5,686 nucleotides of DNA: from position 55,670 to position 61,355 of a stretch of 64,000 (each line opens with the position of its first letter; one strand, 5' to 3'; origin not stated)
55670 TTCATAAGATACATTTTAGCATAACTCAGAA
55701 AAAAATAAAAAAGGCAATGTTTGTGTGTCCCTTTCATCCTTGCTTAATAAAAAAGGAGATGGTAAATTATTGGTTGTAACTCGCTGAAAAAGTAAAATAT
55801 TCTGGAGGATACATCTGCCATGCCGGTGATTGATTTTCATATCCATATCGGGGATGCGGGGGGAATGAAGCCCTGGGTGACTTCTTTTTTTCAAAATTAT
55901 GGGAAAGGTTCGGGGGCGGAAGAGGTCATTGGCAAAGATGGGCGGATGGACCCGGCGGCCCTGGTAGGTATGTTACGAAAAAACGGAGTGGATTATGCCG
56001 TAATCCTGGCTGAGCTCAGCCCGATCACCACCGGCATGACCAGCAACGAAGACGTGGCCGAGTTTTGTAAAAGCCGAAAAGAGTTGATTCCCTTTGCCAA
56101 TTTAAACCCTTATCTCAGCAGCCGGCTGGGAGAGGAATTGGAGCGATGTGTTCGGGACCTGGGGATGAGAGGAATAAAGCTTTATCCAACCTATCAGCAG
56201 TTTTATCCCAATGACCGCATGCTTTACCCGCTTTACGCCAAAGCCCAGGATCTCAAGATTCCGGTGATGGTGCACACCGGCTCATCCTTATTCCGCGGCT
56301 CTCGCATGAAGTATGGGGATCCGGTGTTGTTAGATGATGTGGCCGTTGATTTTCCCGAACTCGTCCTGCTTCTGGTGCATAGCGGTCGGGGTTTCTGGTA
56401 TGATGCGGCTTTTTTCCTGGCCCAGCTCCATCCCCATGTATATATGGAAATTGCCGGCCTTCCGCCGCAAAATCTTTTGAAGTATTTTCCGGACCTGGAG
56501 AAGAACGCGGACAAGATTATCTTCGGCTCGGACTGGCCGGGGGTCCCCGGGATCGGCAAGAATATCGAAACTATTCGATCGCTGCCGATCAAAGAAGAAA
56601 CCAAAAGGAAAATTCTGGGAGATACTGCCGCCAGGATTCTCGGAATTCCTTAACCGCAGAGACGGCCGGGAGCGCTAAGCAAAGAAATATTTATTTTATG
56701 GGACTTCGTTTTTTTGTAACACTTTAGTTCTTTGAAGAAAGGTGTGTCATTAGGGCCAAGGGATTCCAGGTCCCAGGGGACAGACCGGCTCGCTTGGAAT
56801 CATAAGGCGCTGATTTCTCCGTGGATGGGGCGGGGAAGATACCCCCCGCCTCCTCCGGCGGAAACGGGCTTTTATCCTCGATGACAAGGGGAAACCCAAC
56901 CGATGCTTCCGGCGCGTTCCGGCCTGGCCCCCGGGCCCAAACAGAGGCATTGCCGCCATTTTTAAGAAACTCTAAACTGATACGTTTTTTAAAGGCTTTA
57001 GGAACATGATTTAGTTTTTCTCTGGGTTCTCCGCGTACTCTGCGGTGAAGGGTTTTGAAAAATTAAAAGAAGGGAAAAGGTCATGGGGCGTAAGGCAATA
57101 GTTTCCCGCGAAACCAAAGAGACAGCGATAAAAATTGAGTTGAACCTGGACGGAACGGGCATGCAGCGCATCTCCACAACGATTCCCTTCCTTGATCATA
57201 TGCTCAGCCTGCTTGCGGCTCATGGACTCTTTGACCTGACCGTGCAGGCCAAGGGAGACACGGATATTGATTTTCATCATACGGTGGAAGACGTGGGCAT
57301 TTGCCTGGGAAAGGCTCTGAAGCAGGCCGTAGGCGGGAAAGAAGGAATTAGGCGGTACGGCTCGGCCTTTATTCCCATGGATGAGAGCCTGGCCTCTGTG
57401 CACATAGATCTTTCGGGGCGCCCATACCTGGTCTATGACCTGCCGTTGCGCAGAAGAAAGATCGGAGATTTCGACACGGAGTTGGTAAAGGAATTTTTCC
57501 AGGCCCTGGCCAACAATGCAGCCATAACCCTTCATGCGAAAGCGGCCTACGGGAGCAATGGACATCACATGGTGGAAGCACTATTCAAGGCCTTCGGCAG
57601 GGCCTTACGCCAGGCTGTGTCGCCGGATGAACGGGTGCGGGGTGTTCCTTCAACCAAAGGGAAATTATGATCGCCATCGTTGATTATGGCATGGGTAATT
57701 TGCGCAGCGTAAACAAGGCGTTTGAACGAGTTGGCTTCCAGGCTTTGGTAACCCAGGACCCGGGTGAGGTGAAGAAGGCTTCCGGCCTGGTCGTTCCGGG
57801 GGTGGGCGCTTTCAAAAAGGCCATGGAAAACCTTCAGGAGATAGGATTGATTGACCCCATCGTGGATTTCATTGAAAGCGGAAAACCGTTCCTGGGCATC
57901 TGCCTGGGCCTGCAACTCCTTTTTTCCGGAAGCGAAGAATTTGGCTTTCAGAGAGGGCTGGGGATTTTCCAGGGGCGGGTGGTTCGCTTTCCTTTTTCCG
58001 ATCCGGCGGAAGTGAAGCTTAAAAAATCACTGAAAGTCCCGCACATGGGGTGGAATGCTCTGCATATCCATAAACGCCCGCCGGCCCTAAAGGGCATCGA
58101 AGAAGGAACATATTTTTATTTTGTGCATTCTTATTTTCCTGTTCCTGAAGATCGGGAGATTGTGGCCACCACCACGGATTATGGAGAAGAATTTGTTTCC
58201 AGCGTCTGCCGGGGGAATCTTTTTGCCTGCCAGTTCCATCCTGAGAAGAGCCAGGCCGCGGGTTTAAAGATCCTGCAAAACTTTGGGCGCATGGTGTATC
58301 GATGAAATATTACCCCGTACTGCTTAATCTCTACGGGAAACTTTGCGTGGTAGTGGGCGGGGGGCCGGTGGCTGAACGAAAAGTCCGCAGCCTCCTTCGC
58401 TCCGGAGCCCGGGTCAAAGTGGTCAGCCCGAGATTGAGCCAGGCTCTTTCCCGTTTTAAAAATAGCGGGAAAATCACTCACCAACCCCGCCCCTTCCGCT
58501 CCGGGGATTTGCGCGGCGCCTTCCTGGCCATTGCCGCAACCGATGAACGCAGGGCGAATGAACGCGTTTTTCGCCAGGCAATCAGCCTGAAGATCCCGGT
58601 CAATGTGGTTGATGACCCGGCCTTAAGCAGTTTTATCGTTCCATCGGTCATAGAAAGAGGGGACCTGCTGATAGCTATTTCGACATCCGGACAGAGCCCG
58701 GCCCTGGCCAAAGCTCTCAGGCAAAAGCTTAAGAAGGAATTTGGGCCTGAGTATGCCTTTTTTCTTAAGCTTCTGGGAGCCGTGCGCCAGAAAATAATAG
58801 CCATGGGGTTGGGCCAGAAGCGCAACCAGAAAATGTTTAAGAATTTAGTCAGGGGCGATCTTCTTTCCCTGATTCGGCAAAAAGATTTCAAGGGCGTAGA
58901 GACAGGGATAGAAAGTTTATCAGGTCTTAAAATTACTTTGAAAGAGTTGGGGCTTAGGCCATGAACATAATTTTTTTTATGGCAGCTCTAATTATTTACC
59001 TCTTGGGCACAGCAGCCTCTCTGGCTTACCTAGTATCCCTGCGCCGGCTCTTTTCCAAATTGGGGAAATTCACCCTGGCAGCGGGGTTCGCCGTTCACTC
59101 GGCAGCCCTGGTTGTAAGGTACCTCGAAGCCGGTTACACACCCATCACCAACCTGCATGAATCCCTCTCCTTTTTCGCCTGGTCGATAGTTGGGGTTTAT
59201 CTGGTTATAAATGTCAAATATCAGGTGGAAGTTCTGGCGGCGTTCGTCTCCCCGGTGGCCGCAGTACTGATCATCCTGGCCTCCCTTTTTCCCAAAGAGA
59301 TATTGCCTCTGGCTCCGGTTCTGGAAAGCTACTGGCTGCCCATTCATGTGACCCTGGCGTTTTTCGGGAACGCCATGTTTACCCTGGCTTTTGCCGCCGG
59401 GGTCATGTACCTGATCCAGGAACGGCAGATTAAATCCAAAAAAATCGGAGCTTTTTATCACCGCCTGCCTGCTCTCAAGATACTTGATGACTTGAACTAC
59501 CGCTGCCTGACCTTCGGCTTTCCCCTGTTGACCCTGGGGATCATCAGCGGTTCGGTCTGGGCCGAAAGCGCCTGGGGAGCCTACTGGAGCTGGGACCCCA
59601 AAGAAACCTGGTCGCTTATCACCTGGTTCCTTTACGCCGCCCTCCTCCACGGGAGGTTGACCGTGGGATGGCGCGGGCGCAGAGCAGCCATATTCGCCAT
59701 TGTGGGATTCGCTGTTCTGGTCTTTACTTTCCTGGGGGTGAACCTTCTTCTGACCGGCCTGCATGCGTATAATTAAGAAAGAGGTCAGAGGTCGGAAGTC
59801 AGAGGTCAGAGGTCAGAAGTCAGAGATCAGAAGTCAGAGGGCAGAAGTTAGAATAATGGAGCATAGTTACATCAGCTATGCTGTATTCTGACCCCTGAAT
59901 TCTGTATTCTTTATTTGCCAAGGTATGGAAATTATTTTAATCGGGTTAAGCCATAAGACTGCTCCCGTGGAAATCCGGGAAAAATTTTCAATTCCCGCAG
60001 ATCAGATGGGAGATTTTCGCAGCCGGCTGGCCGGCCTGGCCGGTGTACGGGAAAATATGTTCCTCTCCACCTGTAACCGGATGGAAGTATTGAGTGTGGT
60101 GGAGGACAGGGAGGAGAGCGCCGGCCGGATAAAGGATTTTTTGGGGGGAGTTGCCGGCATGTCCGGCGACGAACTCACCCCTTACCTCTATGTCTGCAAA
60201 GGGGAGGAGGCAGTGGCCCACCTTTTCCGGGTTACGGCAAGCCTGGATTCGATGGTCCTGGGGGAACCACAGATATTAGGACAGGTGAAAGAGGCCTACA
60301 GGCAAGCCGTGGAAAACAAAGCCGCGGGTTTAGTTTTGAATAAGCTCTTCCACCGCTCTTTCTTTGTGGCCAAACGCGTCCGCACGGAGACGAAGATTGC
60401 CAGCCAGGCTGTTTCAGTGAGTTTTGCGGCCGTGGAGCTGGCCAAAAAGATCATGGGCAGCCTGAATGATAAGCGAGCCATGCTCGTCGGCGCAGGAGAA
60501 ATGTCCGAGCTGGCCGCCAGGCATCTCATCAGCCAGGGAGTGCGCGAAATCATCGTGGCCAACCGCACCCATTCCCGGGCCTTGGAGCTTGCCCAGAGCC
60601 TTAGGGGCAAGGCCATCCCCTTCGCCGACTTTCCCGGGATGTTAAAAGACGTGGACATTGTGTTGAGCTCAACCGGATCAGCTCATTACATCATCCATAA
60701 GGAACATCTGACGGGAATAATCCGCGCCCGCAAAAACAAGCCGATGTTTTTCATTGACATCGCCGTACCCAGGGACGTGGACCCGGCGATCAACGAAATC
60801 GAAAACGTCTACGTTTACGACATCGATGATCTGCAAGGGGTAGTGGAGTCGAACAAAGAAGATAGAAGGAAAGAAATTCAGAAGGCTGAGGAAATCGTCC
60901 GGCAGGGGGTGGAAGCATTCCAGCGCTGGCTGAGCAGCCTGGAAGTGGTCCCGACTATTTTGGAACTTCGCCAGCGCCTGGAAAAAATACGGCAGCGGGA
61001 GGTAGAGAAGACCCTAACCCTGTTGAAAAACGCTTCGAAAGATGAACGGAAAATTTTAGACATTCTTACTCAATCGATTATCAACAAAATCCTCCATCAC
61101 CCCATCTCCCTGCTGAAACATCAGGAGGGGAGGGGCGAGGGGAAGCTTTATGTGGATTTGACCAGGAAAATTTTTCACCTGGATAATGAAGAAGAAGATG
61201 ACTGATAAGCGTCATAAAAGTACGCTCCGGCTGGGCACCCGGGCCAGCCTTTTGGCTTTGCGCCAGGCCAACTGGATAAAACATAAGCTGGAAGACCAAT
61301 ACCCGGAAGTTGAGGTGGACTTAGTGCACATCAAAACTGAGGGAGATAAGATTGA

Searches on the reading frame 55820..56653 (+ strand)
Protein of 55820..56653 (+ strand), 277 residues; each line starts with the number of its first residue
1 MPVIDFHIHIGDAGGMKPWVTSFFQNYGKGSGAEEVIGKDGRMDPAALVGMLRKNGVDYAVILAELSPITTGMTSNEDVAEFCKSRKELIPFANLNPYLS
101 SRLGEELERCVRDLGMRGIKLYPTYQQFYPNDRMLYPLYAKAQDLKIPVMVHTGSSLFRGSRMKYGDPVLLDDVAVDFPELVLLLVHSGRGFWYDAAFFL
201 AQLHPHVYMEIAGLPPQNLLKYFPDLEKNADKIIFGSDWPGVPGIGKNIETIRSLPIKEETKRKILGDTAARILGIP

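Call 61: search_protein_families(library=pfam, proteins=[window:55820-56653:+], max_evalue=0.001)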
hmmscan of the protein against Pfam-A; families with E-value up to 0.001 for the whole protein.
window:55820-56653:+ (277 aa): 1 family
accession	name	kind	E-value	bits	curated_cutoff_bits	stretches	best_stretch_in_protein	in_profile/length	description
PF04909.20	Amidohydro_2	-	3.1e-39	135.9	26.4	1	4-276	1-289/289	Amidohydrolase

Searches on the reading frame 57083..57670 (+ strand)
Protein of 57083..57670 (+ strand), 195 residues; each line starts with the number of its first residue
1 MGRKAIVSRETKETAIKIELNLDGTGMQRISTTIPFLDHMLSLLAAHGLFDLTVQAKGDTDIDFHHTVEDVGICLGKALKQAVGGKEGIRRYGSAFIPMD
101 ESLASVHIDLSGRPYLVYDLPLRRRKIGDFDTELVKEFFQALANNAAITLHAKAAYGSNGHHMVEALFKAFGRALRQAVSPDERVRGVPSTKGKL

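Call 61: search_protein_families(library=pfam, proteins=[window:57083-57670:+], max_evalue=0.001)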
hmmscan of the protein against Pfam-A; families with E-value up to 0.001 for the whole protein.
window:57083-57670:+ (195 aa): 1 family
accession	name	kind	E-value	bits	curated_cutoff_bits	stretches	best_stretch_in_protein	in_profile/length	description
PF00475.24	IGPD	-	1.1e-67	227.1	27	1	32-175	1-144/144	Imidazoleglycerol-phosphate dehydratase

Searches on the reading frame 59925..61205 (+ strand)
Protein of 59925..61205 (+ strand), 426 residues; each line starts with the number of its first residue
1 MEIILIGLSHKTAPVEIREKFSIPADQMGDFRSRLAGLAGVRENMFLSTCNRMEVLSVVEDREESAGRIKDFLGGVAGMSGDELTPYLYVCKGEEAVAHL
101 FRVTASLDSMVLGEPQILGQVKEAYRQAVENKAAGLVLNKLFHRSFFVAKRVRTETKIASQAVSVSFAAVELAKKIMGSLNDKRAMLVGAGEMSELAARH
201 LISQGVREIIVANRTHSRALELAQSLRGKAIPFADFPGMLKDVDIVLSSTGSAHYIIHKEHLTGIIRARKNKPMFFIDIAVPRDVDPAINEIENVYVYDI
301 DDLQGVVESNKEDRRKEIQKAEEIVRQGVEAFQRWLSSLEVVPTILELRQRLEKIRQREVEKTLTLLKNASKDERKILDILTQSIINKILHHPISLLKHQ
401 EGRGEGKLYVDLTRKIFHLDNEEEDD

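Call 61: search_protein_families(library=pfam, proteins=[window:59925-61205:+], max_evalue=0.001)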
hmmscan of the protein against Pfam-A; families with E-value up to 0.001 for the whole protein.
window:59925-61205:+ (426 aa): 5 families
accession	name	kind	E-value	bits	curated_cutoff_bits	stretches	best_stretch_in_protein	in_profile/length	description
PF05201.20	GlutR_N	-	2.5e-52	177.1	27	1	6-156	1-151/151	Glutamyl-tRNAGlu reductase, N-terminal domain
PF01488.26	Shikimate_DH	-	1e-47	162.1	24.3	1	171-306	1-138/138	Shikimate / quinate 5-dehydrogenase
PF00745.25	GlutR_dimer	-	6.4e-28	97.4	22.9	1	320-419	1-99/99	Glutamyl-tRNAGlu reductase, dimerisation domain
PF03807.23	F420_oxidored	-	0.00029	21.8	21.6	1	187-254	4-71/94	NADP oxidoreductase coenzyme F420-dependent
PF13241.12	NAD_binding_7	-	0.0003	21.8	22.1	1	177-252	2-71/104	Putative NAD(P)-binding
